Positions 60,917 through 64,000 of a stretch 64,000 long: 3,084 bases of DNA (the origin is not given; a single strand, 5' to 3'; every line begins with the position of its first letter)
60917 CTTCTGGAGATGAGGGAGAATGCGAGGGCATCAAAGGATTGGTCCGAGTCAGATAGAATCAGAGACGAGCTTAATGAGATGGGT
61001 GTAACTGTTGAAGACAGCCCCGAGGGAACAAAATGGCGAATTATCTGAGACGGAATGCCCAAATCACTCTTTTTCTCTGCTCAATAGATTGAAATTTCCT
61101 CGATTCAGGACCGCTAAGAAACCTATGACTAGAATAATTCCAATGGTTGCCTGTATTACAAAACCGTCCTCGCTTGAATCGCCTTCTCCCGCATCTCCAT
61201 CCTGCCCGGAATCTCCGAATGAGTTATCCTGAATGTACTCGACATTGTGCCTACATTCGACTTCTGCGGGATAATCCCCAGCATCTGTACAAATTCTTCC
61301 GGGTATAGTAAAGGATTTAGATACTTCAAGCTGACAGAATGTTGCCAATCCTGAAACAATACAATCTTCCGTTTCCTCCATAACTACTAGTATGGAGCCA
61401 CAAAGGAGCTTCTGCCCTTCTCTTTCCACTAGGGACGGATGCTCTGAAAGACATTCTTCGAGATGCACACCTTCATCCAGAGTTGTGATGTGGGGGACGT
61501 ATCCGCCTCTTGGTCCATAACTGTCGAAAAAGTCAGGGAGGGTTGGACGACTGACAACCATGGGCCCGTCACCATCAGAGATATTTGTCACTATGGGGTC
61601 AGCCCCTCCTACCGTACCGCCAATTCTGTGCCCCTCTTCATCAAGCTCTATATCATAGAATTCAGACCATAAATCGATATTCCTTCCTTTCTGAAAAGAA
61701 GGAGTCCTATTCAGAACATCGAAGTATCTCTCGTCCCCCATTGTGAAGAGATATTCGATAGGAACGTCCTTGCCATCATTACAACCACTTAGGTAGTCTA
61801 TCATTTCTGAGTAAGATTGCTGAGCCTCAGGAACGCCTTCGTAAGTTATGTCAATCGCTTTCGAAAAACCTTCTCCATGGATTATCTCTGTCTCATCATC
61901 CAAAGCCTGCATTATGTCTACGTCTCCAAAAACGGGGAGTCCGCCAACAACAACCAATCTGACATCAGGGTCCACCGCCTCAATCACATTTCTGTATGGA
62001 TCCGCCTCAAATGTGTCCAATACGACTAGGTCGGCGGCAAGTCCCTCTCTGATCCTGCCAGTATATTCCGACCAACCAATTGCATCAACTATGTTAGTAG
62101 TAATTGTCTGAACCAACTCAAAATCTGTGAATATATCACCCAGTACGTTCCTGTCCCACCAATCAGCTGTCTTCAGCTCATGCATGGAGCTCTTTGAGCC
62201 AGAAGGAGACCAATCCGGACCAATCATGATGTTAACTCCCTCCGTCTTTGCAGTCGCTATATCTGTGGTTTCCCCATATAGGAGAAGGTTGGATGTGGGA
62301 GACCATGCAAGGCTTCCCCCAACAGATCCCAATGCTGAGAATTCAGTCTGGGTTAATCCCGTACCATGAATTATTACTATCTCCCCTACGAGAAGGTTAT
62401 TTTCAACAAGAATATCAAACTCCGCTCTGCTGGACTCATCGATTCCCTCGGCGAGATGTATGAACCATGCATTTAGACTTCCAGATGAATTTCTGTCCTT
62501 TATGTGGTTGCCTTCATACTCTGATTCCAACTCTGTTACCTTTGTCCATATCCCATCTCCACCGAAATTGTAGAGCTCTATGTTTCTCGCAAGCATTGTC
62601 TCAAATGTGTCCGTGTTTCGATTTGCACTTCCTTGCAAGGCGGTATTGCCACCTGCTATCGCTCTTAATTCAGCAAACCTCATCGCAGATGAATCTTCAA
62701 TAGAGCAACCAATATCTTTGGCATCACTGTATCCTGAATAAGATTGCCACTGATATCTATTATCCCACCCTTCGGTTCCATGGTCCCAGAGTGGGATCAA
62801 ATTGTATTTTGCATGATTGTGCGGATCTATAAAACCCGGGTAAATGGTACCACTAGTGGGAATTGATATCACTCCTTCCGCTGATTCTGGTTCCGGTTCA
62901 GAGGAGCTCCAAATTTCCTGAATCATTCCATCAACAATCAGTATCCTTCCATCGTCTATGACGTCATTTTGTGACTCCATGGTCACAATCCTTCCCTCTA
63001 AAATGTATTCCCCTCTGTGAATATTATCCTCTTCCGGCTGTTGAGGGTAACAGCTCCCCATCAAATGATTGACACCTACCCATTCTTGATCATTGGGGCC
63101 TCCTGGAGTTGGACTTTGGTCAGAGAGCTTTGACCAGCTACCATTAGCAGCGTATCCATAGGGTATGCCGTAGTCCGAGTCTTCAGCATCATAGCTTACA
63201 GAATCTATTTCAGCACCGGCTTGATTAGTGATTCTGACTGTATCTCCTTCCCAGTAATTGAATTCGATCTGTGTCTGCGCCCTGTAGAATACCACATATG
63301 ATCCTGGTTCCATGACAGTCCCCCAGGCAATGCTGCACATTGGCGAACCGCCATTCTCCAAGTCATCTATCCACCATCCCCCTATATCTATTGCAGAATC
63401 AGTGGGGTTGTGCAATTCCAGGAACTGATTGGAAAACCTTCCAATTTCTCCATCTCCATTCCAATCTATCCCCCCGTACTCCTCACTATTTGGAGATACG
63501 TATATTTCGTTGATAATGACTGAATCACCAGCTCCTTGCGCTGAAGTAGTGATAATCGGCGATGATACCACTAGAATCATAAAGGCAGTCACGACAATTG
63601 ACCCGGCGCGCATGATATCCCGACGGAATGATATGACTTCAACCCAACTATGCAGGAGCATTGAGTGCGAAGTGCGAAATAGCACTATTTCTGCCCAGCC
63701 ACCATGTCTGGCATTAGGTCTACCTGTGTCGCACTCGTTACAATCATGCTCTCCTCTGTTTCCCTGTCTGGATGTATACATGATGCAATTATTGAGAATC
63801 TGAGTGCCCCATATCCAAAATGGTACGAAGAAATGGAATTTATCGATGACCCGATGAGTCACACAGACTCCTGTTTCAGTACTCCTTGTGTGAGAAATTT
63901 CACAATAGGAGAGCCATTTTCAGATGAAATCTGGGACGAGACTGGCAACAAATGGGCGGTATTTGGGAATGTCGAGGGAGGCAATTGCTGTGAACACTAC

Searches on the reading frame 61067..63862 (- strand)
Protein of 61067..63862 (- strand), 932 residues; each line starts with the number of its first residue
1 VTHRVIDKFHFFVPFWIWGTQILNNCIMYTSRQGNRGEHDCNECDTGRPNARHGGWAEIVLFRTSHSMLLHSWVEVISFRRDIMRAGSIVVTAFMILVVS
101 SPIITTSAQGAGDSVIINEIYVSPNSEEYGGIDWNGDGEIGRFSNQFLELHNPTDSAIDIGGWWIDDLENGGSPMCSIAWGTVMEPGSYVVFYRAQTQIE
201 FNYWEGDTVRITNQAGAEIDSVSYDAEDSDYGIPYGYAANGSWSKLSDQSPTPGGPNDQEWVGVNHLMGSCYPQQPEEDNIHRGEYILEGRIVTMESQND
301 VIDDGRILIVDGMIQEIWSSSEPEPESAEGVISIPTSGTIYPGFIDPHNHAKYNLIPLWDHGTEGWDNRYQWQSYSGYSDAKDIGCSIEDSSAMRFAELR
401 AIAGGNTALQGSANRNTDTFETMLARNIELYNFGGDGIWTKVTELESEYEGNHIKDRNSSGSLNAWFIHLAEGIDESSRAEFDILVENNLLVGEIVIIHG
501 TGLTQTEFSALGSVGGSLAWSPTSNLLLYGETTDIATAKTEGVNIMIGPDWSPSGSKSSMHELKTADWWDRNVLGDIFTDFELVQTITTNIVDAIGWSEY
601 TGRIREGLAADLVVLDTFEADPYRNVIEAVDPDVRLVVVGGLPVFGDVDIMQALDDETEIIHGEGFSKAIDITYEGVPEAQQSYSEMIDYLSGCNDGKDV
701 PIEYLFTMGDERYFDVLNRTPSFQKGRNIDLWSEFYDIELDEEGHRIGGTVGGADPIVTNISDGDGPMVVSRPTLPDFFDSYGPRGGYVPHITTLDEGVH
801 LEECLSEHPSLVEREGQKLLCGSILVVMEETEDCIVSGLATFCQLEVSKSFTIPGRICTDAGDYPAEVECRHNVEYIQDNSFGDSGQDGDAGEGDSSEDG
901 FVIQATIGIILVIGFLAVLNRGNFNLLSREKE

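Call 27: search_protein_families(library=pfam, proteins=[window:61067-63862:-], max_evalue=0.001)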
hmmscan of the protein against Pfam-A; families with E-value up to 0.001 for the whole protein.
window:61067-63862:- (932 aa): 3 families
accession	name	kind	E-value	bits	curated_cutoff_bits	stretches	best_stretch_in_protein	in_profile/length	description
PF00932.25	LTD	-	1.3e-14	55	34.3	1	111-224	4-107/109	Lamin Tail Domain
PF01979.26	Amidohydro_1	-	9.4e-14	51.8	25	1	495-641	193-342/345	Amidohydrolase family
PF07969.17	Amidohydro_3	-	9.7e-12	45.5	29.7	1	486-645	299-472/472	Amidohydrolase family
